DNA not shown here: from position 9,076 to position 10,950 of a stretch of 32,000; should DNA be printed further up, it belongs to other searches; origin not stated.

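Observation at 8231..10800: Translationally coupled PUA/PP-loop/Cys-cluster enzyme and SelA-like PLP enzyme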

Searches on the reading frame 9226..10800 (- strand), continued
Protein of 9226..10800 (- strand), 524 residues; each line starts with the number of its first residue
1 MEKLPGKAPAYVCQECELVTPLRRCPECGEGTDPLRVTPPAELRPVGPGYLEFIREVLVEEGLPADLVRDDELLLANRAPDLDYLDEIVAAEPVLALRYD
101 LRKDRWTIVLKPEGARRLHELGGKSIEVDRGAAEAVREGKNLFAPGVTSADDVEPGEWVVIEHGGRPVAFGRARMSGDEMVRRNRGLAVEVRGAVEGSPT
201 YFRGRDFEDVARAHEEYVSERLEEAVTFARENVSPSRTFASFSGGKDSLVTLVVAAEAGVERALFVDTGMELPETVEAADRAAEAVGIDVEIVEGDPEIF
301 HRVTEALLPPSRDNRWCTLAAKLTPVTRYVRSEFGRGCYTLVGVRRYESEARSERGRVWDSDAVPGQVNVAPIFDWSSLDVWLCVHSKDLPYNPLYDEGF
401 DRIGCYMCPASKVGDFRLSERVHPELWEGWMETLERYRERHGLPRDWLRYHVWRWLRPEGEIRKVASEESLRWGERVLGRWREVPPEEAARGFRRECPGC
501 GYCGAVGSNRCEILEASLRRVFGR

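Call 36: find_homologous_proteins(query=P0174, max_evalue=1e-20)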
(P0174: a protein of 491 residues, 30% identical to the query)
Query P0174 (491 aa): 606 proteins with E <= 1e-20 among 8000 candidates; the best 120 are listed.
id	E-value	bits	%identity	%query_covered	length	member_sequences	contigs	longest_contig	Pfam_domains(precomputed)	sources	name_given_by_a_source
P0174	0.0e+0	1128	100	100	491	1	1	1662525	PF01507.26,PF01472.27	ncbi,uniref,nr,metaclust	ncbi:phosphoadenosine phosphosulfate reductase domain-containing protein [Methanothermococcus okinaw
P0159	1.7e-281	952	84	100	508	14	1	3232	PF01507.26,PF01472.27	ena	-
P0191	2.8e-278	942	82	100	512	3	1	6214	PF01507.26,PF01472.27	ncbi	-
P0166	4.0e-277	938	80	100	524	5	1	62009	PF01507.26,PF01472.27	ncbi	-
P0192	3.4e-245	833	74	100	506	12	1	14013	PF01507.26,PF01472.27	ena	-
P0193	2.5e-223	761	66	100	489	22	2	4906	PF01507.26,PF01472.27,PF01171.27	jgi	-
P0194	4.6e-223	760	67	100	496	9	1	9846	PF01507.26,PF01472.27,PF01171.27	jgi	-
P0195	1.8e-222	758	67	99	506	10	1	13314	PF01507.26,PF01472.27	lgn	-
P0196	3.2e-220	750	64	98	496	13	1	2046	PF01507.26,PF01472.27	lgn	-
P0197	1.2e-217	742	63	100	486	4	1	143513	PF01507.26,PF01472.27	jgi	-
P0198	1.6e-215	735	62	100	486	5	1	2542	PF01507.26,PF01472.27,PF01171.27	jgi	-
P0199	1.2e-214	732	64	100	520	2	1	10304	PF01507.26,PF01472.27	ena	-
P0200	2.5e-214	731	65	99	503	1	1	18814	PF01507.26,PF01472.27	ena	-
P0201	3.7e-214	730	61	100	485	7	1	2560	PF01507.26,PF01472.27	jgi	-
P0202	5.8e-213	726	66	100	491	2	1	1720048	PF01507.26,PF01472.27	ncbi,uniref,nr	ncbi:phosphoadenosine phosphosulfate reductase [Methanococcus vannielii SB]|uniref:Phosphoadenosine 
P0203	3.6e-210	717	64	100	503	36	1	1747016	PF01507.26,PF01472.27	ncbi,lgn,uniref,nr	ncbi:phosphoadenosine phosphosulfate reductase [Methanococcus maripaludis]|uniref:Phosphoadenosine p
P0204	2.3e-208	711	63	99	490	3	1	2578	PF01507.26,PF01472.27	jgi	-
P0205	1.5e-191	656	61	99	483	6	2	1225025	PF01507.26,PF01472.27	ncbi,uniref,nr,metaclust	ncbi:phosphoadenosine phosphosulfate reductase domain-containing protein [Methanotorris formicicus]|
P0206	1.3e-185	636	58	100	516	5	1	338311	PF01507.26,PF01472.27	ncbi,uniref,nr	ncbi:phosphoadenosine phosphosulfate reductase [Methanococcus voltae]|uniref:Phosphoadenosine phosph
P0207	5.4e-150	519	50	100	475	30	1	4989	PF01507.26,PF01472.27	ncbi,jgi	-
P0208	4.2e-147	509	49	100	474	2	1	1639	PF01507.26,PF01472.27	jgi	jgi:phosphoadenosine phosphosulfate reductase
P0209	6.6e-143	495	48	100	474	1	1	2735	PF01507.26,PF01472.27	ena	-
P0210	4.9e-142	492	50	100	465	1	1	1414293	PF01507.26,PF01472.27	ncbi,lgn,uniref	ncbi:phosphoadenosine phosphosulfate reductase family protein [Methanocaldococcus indicus]|uniref:ph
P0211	6.2e-142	492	49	100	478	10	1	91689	PF01507.26,PF01472.27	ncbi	ncbi:phosphoadenosine phosphosulfate reductase domain-containing protein [Methanocaldococcus sp.]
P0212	1.2e-141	491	49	100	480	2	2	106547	PF01507.26,PF01472.27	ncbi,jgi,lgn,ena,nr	ncbi:MAG: phosphoadenosine phosphosulfate reductase family protein [Methanococci archaeon]|nr:phosph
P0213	1.3e-141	491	49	99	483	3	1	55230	PF01507.26,PF01472.27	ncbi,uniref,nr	ncbi:hypothetical protein J422_04900 [Methanocaldococcus villosus KIN24-T80]|uniref:PUA domain-conta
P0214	6.7e-126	439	49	99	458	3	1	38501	PF01507.26,PF01472.27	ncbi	ncbi:phosphoadenosine phosphosulfate reductase domain-containing protein [Methanocaldococcus sp.]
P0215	7.4e-121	423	46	100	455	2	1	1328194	PF01507.26,PF01472.27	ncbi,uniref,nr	ncbi:phosphoadenosine phosphosulfate reductase [Methanocaldococcus infernus ME]|uniref:Phosphoadenos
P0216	4.9e-115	403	41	99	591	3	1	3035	PF14697.12,PF01507.26,PF01472.27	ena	-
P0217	1.6e-114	402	40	99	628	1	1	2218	PF01507.26,PF01472.27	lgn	-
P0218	1.3e-112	395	40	99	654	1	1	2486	PF01507.26,PF01472.27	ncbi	-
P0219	1.1e-111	392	48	78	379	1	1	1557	PF01507.26,PF01472.27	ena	-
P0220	1.4e-111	392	41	99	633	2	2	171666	PF14697.12,PF01507.26,PF12797.13,PF01472.27,PF12838.13,PF13237.12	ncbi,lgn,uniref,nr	ncbi:phosphoadenosine phosphosulfate reductase family protein [Methanohalophilus sp.]|uniref:phospho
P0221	2.6e-111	391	40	98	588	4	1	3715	PF14697.12,PF01507.26,PF01472.27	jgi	jgi:phosphoadenosine phosphosulfate reductase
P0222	6.0e-111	390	41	99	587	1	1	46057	PF14697.12,PF01507.26,PF01472.27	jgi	jgi:phosphoadenosine phosphosulfate reductase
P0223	8.3e-111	389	40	99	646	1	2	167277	PF14697.12,PF01507.26,PF01472.27,PF12838.13,PF13237.12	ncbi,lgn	ncbi:MAG: phosphoadenosine phosphosulfate reductase family protein [Methanomassiliicoccales archaeon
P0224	8.4e-111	389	40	99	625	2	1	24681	PF01507.26,PF01472.27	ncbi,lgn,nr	ncbi:MAG: phosphoadenosine phosphosulfate reductase family protein [Candidatus Methanoperedens sp.]|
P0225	1.1e-110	389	42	98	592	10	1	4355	PF14697.12,PF01507.26,PF01472.27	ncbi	ncbi:MAG: phosphoadenosine phosphosulfate reductase family protein [Candidatus Hydrothermarchaeaceae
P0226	1.2e-110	389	40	99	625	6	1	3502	PF01507.26,PF01472.27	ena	-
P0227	3.1e-110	388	41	99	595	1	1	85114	PF14697.12,PF01507.26,PF01472.27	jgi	jgi:phosphoadenosine phosphosulfate reductase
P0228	5.3e-110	387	40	99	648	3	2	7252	PF01507.26,PF01472.27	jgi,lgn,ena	-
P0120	5.5e-110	387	40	99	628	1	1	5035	PF01507.26,PF01472.27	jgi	-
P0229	6.3e-110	387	40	99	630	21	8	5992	PF01507.26,PF01472.27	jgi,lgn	jgi:phosphoadenosine phosphosulfate reductase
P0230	7.5e-110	386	38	99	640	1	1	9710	PF14697.12,PF01507.26,PF01472.27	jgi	-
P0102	1.1e-109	386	40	99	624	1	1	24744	PF01507.26,PF01472.27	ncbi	ncbi:MAG: phosphoadenosine phosphosulfate reductase family protein [Candidatus Methanoperedens sp.]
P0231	2.4e-109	385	40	99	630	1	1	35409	PF01507.26,PF01472.27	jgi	jgi:phosphoadenosine phosphosulfate reductase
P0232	2.6e-109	385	40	99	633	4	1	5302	PF14697.12,PF01507.26,PF12797.13,PF01472.27,PF12838.13,PF13237.12,PF13187.12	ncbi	-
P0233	3.8e-109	384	41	99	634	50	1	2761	PF14697.12,PF01507.26,PF01472.27,PF12837.13,PF00037.33,PF12838.13,PF13237.12,PF13187.12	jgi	jgi:phosphoadenosine phosphosulfate reductase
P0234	7.3e-109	383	41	99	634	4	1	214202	PF01507.26,PF01472.27,PF12838.13,PF13237.12,PF13187.12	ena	-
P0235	1.0e-108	383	41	99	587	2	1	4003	PF14697.12,PF01507.26,PF01472.27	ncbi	-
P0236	1.2e-108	382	41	98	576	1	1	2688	PF14697.12,PF01507.26,PF01472.27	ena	-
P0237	1.3e-108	382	39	99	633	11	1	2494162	PF01507.26,PF01472.27,PF00037.33,PF12838.13,PF13534.12,PF13237.12,PF13187.12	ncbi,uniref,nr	ncbi:phosphoadenosine phosphosulfate reductase family protein [Methanococcoides orientis]|uniref:pho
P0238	1.3e-108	382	38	99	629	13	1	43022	PF14697.12,PF01507.26,PF01472.27,PF13237.12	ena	-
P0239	3.6e-108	381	40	99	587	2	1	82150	PF14697.12,PF01507.26,PF01472.27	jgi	-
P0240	4.1e-108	381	40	99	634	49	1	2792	PF14697.12,PF01507.26,PF01472.27,PF12837.13,PF00037.33,PF12838.13,PF13237.12,PF13187.12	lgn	-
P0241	4.1e-108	381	40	99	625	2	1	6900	PF01507.26,PF01472.27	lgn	-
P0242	4.5e-108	380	40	98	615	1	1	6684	PF01507.26,PF01472.27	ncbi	-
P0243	4.7e-108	380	42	99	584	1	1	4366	PF14697.12,PF01507.26,PF01472.27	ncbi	-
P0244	5.4e-108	380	40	99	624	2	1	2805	PF01507.26,PF01472.27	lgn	-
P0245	5.4e-108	380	40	99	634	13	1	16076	PF14697.12,PF01507.26,PF01472.27,PF12837.13,PF00037.33,PF12838.13,PF13237.12,PF13187.12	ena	-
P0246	5.8e-108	380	39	99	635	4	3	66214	PF01507.26,PF01472.27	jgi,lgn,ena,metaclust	metaclust:\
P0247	8.4e-108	380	40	99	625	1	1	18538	PF01507.26,PF01472.27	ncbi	-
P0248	1.0e-107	379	40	99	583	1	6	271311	PF14697.12,PF01507.26,PF01472.27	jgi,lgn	jgi:phosphoadenosine phosphosulfate reductase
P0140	1.3e-107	379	40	99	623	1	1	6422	PF01507.26,PF01472.27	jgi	-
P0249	1.6e-107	379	40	99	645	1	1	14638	PF14697.12,PF01507.26,PF01472.27,PF12838.13,PF13187.12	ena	-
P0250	2.1e-107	378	39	99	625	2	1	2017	PF01507.26,PF01472.27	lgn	-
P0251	3.7e-107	377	39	99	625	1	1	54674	PF01507.26,PF01472.27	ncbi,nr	ncbi:MAG: phosphoadenosine phosphosulfate reductase family protein [Candidatus Methanoperedens sp.]|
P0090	5.1e-107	377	39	99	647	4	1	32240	PF14697.12,PF01507.26,PF01472.27,PF12838.13,PF13237.12,PF26292.1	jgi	jgi:phosphoadenosine phosphosulfate reductase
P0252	6.8e-107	377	38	99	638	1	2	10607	PF14697.12,PF01507.26,PF01472.27,PF00037.33,PF13237.12,PF13187.12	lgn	-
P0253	1.1e-106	376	40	99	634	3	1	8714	PF14697.12,PF01507.26,PF01472.27,PF12837.13,PF00037.33,PF12838.13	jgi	jgi:phosphoadenosine phosphosulfate reductase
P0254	1.2e-106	376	39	99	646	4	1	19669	PF14697.12,PF01507.26,PF01472.27,PF13237.12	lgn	-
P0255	1.6e-106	375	39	99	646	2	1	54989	PF01507.26,PF01472.27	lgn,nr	nr:phosphoadenosine phosphosulfate reductase family protein [Candidatus Freyarchaeota archaeon]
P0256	2.2e-106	375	40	99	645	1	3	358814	PF01507.26,PF01472.27,PF12838.13,PF13237.12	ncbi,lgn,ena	-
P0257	2.2e-106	375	40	99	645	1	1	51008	PF01507.26,PF01472.27,PF12838.13,PF13237.12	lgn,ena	-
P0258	2.5e-106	375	40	99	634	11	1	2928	PF01507.26,PF01472.27,PF12837.13,PF00037.33,PF12838.13,PF13237.12,PF13187.12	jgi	jgi:phosphoadenosine phosphosulfate reductase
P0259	2.8e-106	375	38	99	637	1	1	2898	PF01507.26,PF01472.27,PF00037.33,PF13237.12,PF13187.12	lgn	-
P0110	3.4e-106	374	38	99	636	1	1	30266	PF01507.26,PF01472.27,PF13746.12,PF12838.13,PF13183.12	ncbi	-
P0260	3.4e-106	374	40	99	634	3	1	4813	PF14697.12,PF01507.26,PF01472.27,PF12837.13,PF00037.33,PF12838.13,PF13237.12,PF13187.12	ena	-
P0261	4.1e-106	374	40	99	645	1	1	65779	PF14697.12,PF01507.26,PF01472.27,PF00037.33,PF12838.13,PF13237.12,PF13187.12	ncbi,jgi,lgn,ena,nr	ncbi:MAG: phosphoadenosine phosphosulfate reductase family protein [Methanomassiliicoccaceae archaeo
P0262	5.0e-106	374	40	99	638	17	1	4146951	PF01507.26,PF01472.27,PF00037.33,PF13187.12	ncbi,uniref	ncbi:phosphoadenosine phosphosulfate reductase family protein [Methanosarcina sp. Mfa9]|uniref:phosp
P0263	5.6e-106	374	39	99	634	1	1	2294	PF14697.12,PF01507.26,PF01472.27,PF12837.13,PF00037.33,PF12838.13,PF13237.12,PF13187.12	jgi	jgi:phosphoadenosine phosphosulfate reductase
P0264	6.9e-106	373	40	99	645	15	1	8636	PF01507.26,PF01472.27,PF12838.13,PF13237.12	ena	-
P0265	1.3e-105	372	38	98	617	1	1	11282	PF14697.12,PF01507.26,PF01472.27,PF12838.13,PF13237.12,PF13187.12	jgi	-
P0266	1.3e-105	372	40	99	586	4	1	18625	PF14697.12,PF01507.26,PF01472.27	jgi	jgi:phosphoadenosine phosphosulfate reductase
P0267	1.4e-105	372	38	99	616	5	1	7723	PF14697.12,PF01507.26,PF01472.27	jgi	-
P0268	1.5e-105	372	39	99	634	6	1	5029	PF14697.12,PF01507.26,PF01472.27,PF00037.33,PF12838.13,PF13237.12,PF13187.12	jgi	jgi:phosphoadenosine phosphosulfate reductase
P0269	1.9e-105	372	39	99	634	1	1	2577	PF14697.12,PF01507.26,PF01472.27,PF12837.13,PF00037.33,PF12838.13,PF13237.12,PF13187.12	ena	-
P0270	2.7e-105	371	39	99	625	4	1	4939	PF01507.26,PF01472.27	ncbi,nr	ncbi:MAG: phosphoadenosine phosphosulfate reductase family protein [Candidatus Methanoperedens sp.]|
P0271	2.9e-105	371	40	99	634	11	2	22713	PF14697.12,PF01507.26,PF01472.27,PF12837.13,PF00037.33,PF12838.13,PF13237.12,PF13187.12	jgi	-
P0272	3.0e-105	371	40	99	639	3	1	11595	PF01507.26,PF01472.27,PF12838.13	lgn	-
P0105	3.2e-105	371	41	99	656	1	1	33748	PF14697.12,PF01507.26,PF01472.27,PF00037.33,PF12838.13,PF13187.12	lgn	-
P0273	5.8e-105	370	40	98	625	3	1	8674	PF14697.12,PF01507.26,PF01472.27,PF12837.13,PF00037.33,PF12838.13,PF13237.12,PF13187.12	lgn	-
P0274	1.1e-104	369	39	99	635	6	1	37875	PF01507.26,PF01472.27,PF12838.13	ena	-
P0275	1.1e-104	369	37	99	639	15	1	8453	PF14697.12,PF01507.26,PF01472.27,PF00037.33,PF13237.12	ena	-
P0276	1.6e-104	369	40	99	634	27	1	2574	PF14697.12,PF01507.26,PF01472.27,PF12837.13,PF00037.33,PF12838.13,PF13237.12,PF13187.12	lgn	-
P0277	2.4e-104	368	39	99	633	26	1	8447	PF01507.26,PF01472.27,PF00037.33,PF12838.13,PF13237.12,PF13187.12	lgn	-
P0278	3.9e-104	367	36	99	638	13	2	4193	PF14697.12,PF01507.26,PF01472.27,PF13237.12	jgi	-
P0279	7.6e-104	366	39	99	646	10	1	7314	PF01507.26,PF01472.27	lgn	-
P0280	8.5e-104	366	39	99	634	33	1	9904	PF14697.12,PF01507.26,PF01472.27,PF12837.13,PF00037.33,PF12838.13,PF13237.12,PF13187.12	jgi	jgi:phosphoadenosine phosphosulfate reductase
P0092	1.2e-103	366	39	99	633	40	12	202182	PF14697.12,PF01507.26,PF01472.27,PF00037.33,PF12838.13,PF13187.12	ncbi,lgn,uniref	ncbi:MAG: phosphoadenosine phosphosulfate reductase family protein [Methanomethylovorans sp.]|uniref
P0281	1.6e-103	365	38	98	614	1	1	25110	PF01507.26,PF01472.27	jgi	jgi:phosphoadenosine phosphosulfate reductase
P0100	1.7e-103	365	39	99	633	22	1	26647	PF14697.12,PF01507.26,PF01472.27,PF00037.33,PF12838.13,PF13237.12,PF13187.12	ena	-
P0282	2.0e-103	365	37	99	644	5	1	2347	PF14697.12,PF01507.26,PF01472.27,PF00037.33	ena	-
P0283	2.6e-103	365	40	99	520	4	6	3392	PF01507.26,PF01472.27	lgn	-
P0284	2.9e-103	365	39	98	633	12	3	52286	PF14697.12,PF01507.26,PF01472.27,PF12838.13,PF13237.12,PF26292.1,PF13187.12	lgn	-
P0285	3.4e-103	364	40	99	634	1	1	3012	PF01507.26,PF01472.27,PF00037.33,PF12838.13,PF13187.12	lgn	-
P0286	3.4e-103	364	38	98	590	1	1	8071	PF14697.12,PF01507.26,PF01472.27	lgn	-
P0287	7.7e-103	363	37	99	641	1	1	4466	PF14697.12,PF01507.26,PF01472.27,PF00037.33,PF12838.13,PF13237.12,PF13187.12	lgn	-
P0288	8.7e-103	363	38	99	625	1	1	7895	PF14697.12,PF01507.26,PF01472.27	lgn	-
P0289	1.0e-102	363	38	99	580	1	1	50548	PF01507.26,PF01472.27,PF12838.13,PF13237.12,PF13187.12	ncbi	-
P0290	1.9e-102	362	39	99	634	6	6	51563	PF01507.26,PF01472.27,PF12838.13,PF13237.12,PF13187.12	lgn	-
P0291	2.3e-102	362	37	100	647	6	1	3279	PF01507.26,PF01472.27,PF00037.33,PF13237.12,PF13187.12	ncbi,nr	ncbi:MAG: phosphoadenosine phosphosulfate reductase family protein [Methanosarcinaceae archaeon]|nr:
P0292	2.4e-102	362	39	98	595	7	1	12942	PF01507.26,PF01472.27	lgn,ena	-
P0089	2.4e-102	362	39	99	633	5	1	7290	PF01507.26,PF01472.27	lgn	-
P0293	4.7e-102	361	39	99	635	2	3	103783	PF01507.26,PF01472.27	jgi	-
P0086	7.0e-102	360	37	99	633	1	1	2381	PF01507.26,PF01472.27,PF12838.13,PF13237.12,PF13187.12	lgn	-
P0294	7.1e-102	360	39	99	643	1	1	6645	PF14697.12,PF01507.26,PF01472.27,PF12838.13,PF13237.12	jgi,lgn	-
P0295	1.0e-101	359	38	99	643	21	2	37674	PF14697.12,PF01507.26,PF01472.27,PF12838.13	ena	-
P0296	1.3e-101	359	58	56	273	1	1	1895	PF01472.27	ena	-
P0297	2.7e-101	358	38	99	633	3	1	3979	PF14697.12,PF01507.26,PF01472.27,PF12838.13,PF13237.12,PF13187.12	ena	-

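Call 38: list_cluster_members(proteins=[P0215, P0203, P0211])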
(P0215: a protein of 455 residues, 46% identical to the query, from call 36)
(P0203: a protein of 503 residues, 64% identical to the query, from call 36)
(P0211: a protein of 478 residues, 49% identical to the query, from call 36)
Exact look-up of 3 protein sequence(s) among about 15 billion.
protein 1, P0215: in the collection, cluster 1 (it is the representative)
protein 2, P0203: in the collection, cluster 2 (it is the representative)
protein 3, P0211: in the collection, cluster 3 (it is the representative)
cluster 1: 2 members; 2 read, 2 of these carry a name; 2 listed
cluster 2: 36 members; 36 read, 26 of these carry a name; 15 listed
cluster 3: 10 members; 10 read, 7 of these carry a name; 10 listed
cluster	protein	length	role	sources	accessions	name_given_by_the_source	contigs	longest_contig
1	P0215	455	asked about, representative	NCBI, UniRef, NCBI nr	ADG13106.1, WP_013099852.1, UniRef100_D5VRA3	phosphoadenosine phosphosulfate reductase [Methanocaldococcus infernus ME] | Phosphoadenosine phosphosulfate reductase n=1 Tax=Methanocaldococcus infernus (strain DSM ... | phosphoadenosine phosphosulfate reductase family protein [Methanocaldococcus infernus]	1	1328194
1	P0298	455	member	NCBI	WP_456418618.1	phosphoadenosine phosphosulfate reductase domain-containing protein [Methanocaldococcus ...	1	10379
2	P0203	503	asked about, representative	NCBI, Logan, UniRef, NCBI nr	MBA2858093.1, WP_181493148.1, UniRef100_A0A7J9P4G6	phosphoadenosine phosphosulfate reductase [Methanococcus maripaludis] | Phosphoadenosine phosphosulfate reductase n=1 Tax=Methanococcus maripaludis TaxID=39152 ... | phosphoadenosine phosphosulfate reductase family protein [Methanococcus maripaludis]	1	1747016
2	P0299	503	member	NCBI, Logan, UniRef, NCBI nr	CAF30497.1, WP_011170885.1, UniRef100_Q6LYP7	phosphoadenosine phosphosulfate reductase family protein [Methanococcus maripaludis] | Phosphoadenosine phosphosulfate sulfotransferase putative n=1 Tax=Methanococcus ...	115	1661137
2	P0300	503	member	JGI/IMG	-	phosphoadenosine phosphosulfate reductase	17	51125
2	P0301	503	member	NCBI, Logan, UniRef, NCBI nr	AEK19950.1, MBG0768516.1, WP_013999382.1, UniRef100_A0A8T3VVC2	phosphoadenosine phosphosulfate reductase family protein [Methanococcus maripaludis] | Phosphoadenosine phosphosulfate reductase family protein n=2 Tax=Methanococcus ...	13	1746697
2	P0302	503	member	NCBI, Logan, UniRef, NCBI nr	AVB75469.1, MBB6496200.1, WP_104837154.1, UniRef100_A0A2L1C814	phosphoadenosine phosphosulfate reductase domain-containing protein [Methanococcus ... | Phosphoadenosine phosphosulfate reductase n=1 Tax=Methanococcus maripaludis TaxID=39152 ... | phosphoadenosine phosphosulfate reductase family protein [Methanococcus maripaludis]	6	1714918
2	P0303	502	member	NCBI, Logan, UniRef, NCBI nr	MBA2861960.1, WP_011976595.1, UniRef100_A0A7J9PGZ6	phosphoadenosine phosphosulfate reductase family protein [Methanococcus maripaludis] | Phosphoadenosine phosphosulfate reductase n=2 Tax=Methanococcus maripaludis TaxID=39152 ...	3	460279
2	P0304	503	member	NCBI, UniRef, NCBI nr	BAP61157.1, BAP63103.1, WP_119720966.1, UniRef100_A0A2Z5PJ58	phosphoadenosine phosphosulfate reductase domain-containing protein [Methanococcus ... | PUA domain-containing protein n=2 Tax=Methanococcus maripaludis TaxID=39152 ... | phosphoadenosine phosphosulfate reductase family protein [Methanococcus maripaludis]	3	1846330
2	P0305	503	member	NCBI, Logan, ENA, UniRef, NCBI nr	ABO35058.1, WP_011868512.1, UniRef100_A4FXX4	phosphoadenosine phosphosulfate reductase [Methanococcus maripaludis C5] | Phosphoadenosine phosphosulfate reductase n=1 Tax=Methanococcus maripaludis (strain C5 / ... | phosphoadenosine phosphosulfate reductase family protein [Methanococcus maripaludis]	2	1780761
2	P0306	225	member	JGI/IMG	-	phosphoadenosine phosphosulfate reductase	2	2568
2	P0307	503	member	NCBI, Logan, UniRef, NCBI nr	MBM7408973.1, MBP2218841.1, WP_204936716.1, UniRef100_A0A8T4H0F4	phosphoadenosine phosphosulfate reductase family protein [Methanococcus maripaludis] | Phosphoadenosine phosphosulfate reductase n=1 Tax=Methanococcus maripaludis TaxID=39152 ...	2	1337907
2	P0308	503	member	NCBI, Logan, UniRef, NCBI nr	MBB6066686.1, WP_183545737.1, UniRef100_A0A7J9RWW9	phosphoadenosine phosphosulfate reductase domain-containing protein [Methanococcus ... | Phosphoadenosine phosphosulfate reductase n=1 Tax=Methanococcus maripaludis TaxID=39152 ... | phosphoadenosine phosphosulfate reductase family protein [Methanococcus maripaludis]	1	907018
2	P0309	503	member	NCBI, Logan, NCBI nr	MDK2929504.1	MAG: phosphoadenosine phosphosulfate reductase [Methanococcus sp.] | phosphoadenosine phosphosulfate reductase [Methanococcus sp.]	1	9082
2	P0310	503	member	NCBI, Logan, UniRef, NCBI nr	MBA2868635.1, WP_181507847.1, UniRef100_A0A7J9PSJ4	phosphoadenosine phosphosulfate reductase family protein [Methanococcus maripaludis] | Phosphoadenosine phosphosulfate reductase n=1 Tax=Methanococcus maripaludis TaxID=39152 ...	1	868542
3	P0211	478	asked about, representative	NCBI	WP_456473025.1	phosphoadenosine phosphosulfate reductase domain-containing protein [Methanocaldococcus ...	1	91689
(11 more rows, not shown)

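Call 46: find_encoding_contigs(protein=P0203, flank=5000, max_places=1)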
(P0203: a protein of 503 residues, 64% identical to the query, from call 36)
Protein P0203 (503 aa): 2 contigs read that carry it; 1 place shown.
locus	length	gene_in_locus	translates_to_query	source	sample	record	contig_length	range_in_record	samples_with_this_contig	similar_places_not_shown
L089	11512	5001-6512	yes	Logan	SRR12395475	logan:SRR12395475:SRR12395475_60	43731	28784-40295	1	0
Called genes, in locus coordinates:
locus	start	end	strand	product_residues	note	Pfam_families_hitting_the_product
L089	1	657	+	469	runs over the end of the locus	PF02934:GatB_N, PF02637:GatB_Yqey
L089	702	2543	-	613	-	PF02730:AFOR_N, PF01314:AFOR_C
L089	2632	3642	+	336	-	PF01594:AI-2E_transport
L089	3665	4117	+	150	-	PF01467:CTP_transf_like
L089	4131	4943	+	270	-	PF01925:TauE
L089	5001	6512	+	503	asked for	PF01472:PUA, PF01507:PAPS_reduct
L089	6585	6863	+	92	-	PF10622:Ehbp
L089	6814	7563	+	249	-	PF00702:Hydrolase, PF13419:HAD_2, PF13242:Hydrolase_like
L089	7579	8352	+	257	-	PF02654:CobS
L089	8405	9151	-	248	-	PF01996:F420_ligase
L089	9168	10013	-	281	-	PF08501:Shikimate_dh_N, PF01488:Shikimate_DH, PF18317:SDH_C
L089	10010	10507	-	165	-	PF06787:HcgF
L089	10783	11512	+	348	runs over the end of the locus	PF04283:CheF-arch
